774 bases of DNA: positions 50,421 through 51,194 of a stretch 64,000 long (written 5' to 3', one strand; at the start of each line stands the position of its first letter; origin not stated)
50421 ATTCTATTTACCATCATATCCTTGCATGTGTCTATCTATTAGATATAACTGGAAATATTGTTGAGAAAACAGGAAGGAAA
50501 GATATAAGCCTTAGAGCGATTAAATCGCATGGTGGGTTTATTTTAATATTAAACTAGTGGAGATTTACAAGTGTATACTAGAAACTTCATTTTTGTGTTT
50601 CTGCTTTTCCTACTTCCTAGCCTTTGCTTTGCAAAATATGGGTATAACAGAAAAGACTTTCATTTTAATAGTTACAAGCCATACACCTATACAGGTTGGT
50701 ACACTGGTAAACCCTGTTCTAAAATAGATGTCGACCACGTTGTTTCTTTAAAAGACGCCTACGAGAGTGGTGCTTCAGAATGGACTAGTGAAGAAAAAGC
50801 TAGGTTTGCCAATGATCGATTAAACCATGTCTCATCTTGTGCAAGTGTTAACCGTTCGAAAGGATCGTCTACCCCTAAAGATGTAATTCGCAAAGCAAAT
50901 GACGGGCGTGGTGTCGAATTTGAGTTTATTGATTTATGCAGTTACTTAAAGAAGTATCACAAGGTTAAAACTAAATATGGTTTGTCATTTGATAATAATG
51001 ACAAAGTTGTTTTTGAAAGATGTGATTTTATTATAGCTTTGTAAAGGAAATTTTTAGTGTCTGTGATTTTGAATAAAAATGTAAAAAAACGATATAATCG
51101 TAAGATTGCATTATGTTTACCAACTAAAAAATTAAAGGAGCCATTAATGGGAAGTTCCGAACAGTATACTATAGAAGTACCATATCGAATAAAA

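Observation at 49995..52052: Repressor-linked low-GC cassette: secreted HNH nuclease plus unknown membrane protein, a candidate new exclusion/defence system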

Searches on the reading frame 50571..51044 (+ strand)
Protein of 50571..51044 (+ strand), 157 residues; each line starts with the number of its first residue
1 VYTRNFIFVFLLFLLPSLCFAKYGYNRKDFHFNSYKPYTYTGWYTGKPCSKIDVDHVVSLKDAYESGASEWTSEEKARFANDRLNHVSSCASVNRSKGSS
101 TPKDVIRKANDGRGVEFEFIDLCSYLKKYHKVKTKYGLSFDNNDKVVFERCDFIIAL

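Call 4: search_protein_families(library=pfam, proteins=[window:50571-51044:+], max_evalue=0.1)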
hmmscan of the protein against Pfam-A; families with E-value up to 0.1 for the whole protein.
window:50571-51044:+ (157 aa): 2 families
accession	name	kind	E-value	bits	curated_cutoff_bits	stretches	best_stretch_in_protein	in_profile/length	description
PF07510.16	GmrSD_C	-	2.4e-06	27.9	23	1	45-141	50-128/138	GmrSD restriction endonucleases, C-terminal domain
PF05995.18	CDO_I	-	0.031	14.2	23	1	51-73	27-49/170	Cysteine dioxygenase type I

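Call 5: search_protein_families(library=phrogs, proteins=[window:50571-51044:+], max_evalue=0.1)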
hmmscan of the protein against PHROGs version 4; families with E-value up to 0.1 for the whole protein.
window:50571-51044:+ (157 aa): 2 families
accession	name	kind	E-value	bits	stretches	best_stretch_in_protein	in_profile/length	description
phrog_1035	-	DNA, RNA and nucleotide metabolism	0.046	14.6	1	22-110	143-223/271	endonuclease VII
phrog_37750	-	unknown function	0.097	12.5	0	79-140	179-238/370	-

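Call 6: search_protein_families(library=padloc, proteins=[window:50571-51044:+], max_evalue=1)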
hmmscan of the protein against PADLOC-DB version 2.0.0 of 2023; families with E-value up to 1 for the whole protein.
window:50571-51044:+ (157 aa): 0 families

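Call 7: search_protein_families(library=ncbifam, proteins=[window:50571-51044:+], max_evalue=1)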
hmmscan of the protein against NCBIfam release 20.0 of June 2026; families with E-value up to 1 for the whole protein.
window:50571-51044:+ (157 aa): 0 families

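Call 16: find_homologous_proteins(query=window:50571-51041:+, max_evalue=0.001)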
Query window:50571-51041:+ (157 aa): 143 proteins with E <= 0.001 among 165 candidates; the best 120 are listed.
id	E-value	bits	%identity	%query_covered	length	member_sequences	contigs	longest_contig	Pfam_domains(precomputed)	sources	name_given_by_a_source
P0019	2.1e-97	341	99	95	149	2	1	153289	PF07510.17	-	-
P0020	1.3e-73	264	76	91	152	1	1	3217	PF07510.17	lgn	-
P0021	3.1e-63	230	71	93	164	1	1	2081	-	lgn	-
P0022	3.7e-59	217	66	92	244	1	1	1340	-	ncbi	-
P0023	2.3e-51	192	57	87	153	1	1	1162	-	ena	-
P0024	2.2e-50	189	56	93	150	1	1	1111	-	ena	-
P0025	1.7e-49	186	54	94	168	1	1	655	-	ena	-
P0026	2.4e-49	185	53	92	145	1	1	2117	-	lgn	-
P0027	3.2e-49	185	58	89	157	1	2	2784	PF07510.17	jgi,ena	-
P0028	3.4e-49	185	55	94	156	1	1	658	PF07510.17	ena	-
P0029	3.6e-49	185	57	91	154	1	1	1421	PF07510.17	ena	-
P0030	3.8e-49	185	59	92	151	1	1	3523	PF07510.17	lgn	-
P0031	6.7e-49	184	52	96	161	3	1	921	-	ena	-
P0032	1.0e-48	183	54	93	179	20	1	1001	-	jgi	jgi:hypothetical protein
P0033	1.2e-48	183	54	96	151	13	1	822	PF07510.17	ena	-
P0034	1.4e-48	183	54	91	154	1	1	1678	PF07510.17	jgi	jgi:hypothetical protein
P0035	1.8e-48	182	53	94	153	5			PF07510.17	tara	tara:strand:- start:4127 stop:4588 length:462 start_codon:yes stop_codon:yes gene_type:complete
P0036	2.5e-48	182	54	92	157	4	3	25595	PF07510.17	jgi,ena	-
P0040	2.0e-47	179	57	89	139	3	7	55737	PF07510.17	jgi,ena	-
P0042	2.9e-47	178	54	92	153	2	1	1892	PF07510.17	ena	-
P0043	3.0e-47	178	54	90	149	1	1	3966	PF07510.17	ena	-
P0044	3.1e-47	178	53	94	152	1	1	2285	PF07510.17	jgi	jgi:hypothetical protein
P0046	3.5e-47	178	59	83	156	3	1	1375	PF07510.17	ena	-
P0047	3.6e-47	178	60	82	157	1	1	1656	PF07510.17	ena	-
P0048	4.7e-47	178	55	94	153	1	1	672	PF07510.17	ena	-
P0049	5.3e-47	178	56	91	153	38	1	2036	PF07510.17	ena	-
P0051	9.2e-47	177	56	91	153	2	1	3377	PF07510.17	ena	-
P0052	1.3e-46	176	58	83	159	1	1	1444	PF07510.17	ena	-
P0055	2.5e-46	175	52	94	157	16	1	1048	PF07510.17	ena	-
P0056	2.8e-46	175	53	92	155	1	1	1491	PF07510.17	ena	-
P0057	2.8e-46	175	54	92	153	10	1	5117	PF07510.17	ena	-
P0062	4.3e-46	175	53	92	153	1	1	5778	PF07510.17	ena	-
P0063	8.1e-46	174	51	94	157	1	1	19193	PF07510.17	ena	-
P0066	1.1e-45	173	54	92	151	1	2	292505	PF07510.17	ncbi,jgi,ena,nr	ncbi:MAG: DUF1524 domain-containing protein [Proteobacteria bacterium]|nr:DUF1524 domain-containing 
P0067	1.2e-45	173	51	97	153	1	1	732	PF07510.17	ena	-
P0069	2.5e-45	172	55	90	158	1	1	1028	PF07510.17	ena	-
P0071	5.4e-45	171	52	94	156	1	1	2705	PF07510.17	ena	-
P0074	8.3e-45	170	57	81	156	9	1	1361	PF07510.17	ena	-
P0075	1.0e-44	170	51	97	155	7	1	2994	PF07510.17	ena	-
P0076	1.0e-44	170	52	94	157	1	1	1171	PF07510.17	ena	-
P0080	1.3e-44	170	56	83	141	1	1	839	PF07510.17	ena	-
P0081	1.4e-44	170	54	94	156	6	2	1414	PF07510.17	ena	-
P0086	3.9e-43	165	51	93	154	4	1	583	PF07510.17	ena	-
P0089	7.2e-43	164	57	84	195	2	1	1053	PF07510.17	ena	-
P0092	2.3e-42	163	55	81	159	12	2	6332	PF07510.17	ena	-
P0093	4.3e-42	162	52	89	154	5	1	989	PF07510.17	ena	-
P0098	8.2e-42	161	54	86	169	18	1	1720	PF07510.17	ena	-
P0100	6.6e-41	158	55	83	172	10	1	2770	PF07510.17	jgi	jgi:hypothetical protein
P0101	6.5e-40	155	51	90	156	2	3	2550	PF07510.17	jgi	-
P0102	6.5e-40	155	51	94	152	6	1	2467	PF07510.17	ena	-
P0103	1.1e-39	154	55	84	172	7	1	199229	PF07510.17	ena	-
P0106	2.7e-39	153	54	83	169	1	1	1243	PF07510.17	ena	-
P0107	3.2e-39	152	54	83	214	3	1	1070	PF07510.17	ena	-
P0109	3.8e-39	152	54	83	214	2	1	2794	PF07510.17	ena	-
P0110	5.0e-39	152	54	83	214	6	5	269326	PF07510.17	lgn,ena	-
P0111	5.1e-39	152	54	83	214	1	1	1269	PF07510.17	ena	-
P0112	5.1e-39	152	54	83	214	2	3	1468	PF07510.17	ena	-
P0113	5.2e-39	152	54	83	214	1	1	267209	PF07510.17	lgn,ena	-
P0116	1.4e-38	150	53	84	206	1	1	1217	PF07510.17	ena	-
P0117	1.4e-38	150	53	83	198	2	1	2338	PF07510.17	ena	-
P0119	2.0e-38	150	53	83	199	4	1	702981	PF07510.17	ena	-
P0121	2.8e-38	149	53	83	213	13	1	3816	PF07510.17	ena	-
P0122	3.2e-38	149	53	83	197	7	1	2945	PF07510.17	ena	-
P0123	3.7e-38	149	53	83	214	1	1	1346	PF07510.17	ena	-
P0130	1.1e-37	147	53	83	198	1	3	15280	PF07510.17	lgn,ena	-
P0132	1.2e-37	147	53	83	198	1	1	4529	PF07510.17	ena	-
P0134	1.5e-37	147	53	83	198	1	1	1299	PF07510.17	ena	-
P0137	2.1e-37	146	53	83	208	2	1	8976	PF07510.17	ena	-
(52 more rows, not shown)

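Call 29: find_encoding_contigs(protein=P0066, flank=5000, max_places=2)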
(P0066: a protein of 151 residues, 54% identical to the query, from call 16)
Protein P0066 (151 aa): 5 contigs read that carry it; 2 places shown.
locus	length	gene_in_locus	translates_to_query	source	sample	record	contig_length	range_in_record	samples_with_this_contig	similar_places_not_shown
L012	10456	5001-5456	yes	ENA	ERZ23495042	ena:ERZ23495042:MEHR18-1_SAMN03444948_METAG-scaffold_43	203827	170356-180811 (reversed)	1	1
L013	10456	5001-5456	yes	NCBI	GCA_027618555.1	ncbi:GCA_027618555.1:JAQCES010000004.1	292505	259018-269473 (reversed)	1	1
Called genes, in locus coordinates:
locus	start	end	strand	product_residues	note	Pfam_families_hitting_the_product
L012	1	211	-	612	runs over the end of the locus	PF00664:ABC_membrane, PF00005:ABC_tran, PF02463:SMC_N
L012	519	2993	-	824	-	PF13567:DUF4131, PF03772:Competence, PF00753:Lactamase_B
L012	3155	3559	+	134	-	PF03358:FMN_red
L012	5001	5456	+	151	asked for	PF07510:GmrSD_C (weak)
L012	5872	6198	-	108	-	PF20098:DUF6488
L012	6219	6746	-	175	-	-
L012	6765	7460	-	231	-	PF13795:HupE_UreJ_2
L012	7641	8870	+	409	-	PF00155:Aminotran_1_2, PF01041:DegT_DnrJ_EryC1 (weak)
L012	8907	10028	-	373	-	PF00389:2-Hacid_dh, PF02826:2-Hacid_dh_C, PF11890:DUF3410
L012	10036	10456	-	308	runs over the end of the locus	PF02739:5_3_exonuc_N, PF01367:5_3_exonuc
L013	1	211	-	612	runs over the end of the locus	PF00664:ABC_membrane, PF00005:ABC_tran, PF02463:SMC_N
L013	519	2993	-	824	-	PF13567:DUF4131, PF03772:Competence, PF00753:Lactamase_B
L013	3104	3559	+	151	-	PF03358:FMN_red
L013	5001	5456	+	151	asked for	PF07510:GmrSD_C (weak)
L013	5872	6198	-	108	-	PF20098:DUF6488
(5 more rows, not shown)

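Call 30: find_encoding_contigs(protein=P0119, flank=5000, max_places=2)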
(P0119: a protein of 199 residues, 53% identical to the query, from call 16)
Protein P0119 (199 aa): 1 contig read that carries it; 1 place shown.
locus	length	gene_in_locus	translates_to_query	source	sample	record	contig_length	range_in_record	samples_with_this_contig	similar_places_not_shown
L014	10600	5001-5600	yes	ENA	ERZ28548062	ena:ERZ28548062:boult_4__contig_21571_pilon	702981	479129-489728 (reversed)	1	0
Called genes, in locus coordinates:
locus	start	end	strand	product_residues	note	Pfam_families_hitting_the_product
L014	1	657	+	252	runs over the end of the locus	PF01925:TauE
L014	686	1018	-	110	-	-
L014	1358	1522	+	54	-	-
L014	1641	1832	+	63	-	-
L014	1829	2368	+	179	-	PF16036:Chalcone_3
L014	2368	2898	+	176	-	PF12915:DUF3833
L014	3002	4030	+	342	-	PF04307:YdjM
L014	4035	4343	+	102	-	-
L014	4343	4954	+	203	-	PF00775:Dioxygenase_C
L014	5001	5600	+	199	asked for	PF07510:GmrSD_C (weak)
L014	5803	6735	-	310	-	-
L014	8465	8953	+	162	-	PF05426:Alginate_lyase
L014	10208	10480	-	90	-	PF04362:Iron_traffic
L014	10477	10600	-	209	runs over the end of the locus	PF14815:NUDIX_4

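Call 31: find_encoding_contigs(protein=P0020, flank=5000, max_places=2)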
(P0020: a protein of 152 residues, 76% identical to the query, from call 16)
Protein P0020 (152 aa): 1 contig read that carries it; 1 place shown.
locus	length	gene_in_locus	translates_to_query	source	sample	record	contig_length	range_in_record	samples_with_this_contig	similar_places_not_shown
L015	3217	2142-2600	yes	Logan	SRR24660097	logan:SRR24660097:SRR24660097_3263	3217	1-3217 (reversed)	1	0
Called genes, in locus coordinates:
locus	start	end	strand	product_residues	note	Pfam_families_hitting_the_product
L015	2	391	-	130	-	?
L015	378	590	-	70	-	-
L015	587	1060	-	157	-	PF06892:Phage_CP76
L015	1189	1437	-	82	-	-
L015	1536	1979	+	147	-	-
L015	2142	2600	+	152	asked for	PF07510:GmrSD_C (weak)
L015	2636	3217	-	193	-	?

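Call 45: search_solved_structures(query=window:50571-51041:+, max_evalue=10, show_alignments=2)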
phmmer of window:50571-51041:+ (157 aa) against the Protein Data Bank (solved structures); distinct sequences matched with E-value up to 10: 4.
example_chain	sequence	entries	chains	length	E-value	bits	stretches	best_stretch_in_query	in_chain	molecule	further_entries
8fjf_A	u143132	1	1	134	0.0019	21.4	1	111-139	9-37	H10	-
3rst_A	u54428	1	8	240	0.16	15.1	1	71-131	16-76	Signal peptide peptidase sppA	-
4kwb_A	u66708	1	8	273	0.2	14.8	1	67-131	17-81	Signal peptide peptidase SppA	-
8ozh_A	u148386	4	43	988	0.25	14.5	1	43-136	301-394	Envelope glycoprotein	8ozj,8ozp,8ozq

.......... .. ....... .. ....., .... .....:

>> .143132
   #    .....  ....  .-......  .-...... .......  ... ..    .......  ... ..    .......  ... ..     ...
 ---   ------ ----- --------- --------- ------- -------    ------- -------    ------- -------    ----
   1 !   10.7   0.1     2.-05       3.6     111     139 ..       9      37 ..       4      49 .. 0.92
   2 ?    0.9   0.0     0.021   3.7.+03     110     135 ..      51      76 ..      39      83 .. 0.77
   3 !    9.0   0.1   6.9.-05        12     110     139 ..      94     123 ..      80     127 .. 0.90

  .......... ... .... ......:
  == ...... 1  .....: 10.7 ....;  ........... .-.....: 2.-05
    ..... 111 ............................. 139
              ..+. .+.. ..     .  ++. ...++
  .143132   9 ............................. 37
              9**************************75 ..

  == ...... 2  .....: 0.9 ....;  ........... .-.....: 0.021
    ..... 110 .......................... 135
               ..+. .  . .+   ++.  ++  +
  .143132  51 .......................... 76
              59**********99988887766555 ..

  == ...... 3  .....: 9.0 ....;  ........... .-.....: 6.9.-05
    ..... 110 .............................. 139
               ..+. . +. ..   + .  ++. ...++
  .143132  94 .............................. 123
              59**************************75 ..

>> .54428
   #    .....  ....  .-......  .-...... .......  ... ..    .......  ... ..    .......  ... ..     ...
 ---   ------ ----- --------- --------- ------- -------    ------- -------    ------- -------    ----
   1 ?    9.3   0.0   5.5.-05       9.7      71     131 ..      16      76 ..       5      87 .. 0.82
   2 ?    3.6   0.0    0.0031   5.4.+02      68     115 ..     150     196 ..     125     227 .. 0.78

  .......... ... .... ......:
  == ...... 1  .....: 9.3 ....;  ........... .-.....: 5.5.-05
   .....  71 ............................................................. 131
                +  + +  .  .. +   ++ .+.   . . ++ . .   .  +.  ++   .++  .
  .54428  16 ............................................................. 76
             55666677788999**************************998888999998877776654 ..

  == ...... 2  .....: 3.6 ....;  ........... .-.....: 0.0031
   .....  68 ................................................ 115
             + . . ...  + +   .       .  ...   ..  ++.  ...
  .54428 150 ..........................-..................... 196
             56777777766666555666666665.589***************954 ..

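Call 77: search_solved_structures(query=A4, max_evalue=10, show_alignments=2)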
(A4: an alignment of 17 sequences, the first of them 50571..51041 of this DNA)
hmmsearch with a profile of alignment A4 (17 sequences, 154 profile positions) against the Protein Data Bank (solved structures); distinct sequences matched with E-value up to 10: 1.
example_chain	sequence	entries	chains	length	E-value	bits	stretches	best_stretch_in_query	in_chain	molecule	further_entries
8fjf_A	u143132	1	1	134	0.019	18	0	109-136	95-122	H10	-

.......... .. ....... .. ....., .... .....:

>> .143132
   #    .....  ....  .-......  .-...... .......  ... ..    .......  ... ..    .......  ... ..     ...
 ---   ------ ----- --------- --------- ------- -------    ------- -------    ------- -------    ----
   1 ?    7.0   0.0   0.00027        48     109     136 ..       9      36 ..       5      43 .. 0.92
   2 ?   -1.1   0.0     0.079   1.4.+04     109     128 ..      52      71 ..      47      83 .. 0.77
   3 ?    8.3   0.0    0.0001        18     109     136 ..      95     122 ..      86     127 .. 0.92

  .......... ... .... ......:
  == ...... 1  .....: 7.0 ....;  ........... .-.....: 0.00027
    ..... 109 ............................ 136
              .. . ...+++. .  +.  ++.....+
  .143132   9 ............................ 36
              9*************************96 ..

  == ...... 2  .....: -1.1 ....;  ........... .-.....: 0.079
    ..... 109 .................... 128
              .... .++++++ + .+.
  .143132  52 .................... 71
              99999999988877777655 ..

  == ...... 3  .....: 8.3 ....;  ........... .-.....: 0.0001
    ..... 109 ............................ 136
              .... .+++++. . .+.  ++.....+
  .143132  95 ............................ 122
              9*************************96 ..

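Call 85: search_dna_similar(query=window:50571-51041:+, collection=phages, mode=protein, max_rows=25, max_evalue=0.001)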
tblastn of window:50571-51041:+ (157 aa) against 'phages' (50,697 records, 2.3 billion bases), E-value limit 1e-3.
Records with a match: 6; places in all: 6; records where one place covers at least 80% of the query: 0.
Best place of each record, by identity: <60% 6.
By first word of the organism name: Rhodococcus 2; Gordonia 2; Vibrio 2.
By host as written in the record: Rhodococcus equi NRRL B-16538 2; Gordonia terrae 3612 2; Vibrio parahaemolyticus SNUVpS-1 1; Vibrio alginolyticus rm-8403 1.
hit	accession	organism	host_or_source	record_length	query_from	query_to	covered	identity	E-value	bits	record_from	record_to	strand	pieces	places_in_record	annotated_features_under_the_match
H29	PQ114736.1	Rhodococcus phage Dorin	Rhodococcus equi NRRL B-16538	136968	40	151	71%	34.5%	2e-10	64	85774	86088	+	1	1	140: HNH endonuclease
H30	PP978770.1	Rhodococcus phage Francesca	Rhodococcus equi NRRL B-16538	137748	40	151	71%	34.5%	2e-10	64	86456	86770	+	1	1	140: HNH endonuclease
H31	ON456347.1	Gordonia phage Finkle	Gordonia terrae 3612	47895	28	152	80%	29.3%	1e-7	55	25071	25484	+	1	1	27: membrane protein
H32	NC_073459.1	Gordonia phage Finkle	Gordonia terrae 3612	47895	28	152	80%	29.3%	1e-7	55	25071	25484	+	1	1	27: membrane protein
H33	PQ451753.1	Vibrio phage pVp-JHP1101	Vibrio parahaemolyticus SNUVpS-1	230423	50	153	66%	30.9%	2e-5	49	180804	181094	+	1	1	HNH endonuclease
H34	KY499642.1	Vibrio phage pVa-21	Vibrio alginolyticus rm-8403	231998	50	153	66%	30.0%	7e-5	47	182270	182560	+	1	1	HNH endonuclease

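Call 90: find_related_loci(query=A4, collection=viral_contigs, flank=4000)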
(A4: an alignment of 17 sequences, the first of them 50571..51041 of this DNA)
Query A4 (157 aa) in viral_contigs; peptide patterns used: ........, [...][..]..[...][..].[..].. (x = any residue, [..] = any of these).
73 stretches matched a pattern; 8 encode a relative of the query (tblastn E <= 1e-3); 8 distinct loci.
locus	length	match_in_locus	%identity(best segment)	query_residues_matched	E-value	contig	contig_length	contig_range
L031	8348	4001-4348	49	26-145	7e-29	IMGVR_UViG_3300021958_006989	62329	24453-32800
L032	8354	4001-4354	43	27-141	5e-26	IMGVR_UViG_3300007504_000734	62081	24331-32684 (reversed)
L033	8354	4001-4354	43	27-141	5e-26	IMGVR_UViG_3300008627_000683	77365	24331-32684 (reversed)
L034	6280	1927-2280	43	27-141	5e-26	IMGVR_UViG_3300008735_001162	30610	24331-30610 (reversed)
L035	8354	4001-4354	43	27-141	5e-26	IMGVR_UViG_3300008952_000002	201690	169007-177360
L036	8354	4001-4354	43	27-141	5e-26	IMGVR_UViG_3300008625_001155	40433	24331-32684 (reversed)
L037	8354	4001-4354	43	27-141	5e-26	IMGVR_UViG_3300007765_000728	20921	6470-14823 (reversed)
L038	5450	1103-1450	41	27-139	1e-24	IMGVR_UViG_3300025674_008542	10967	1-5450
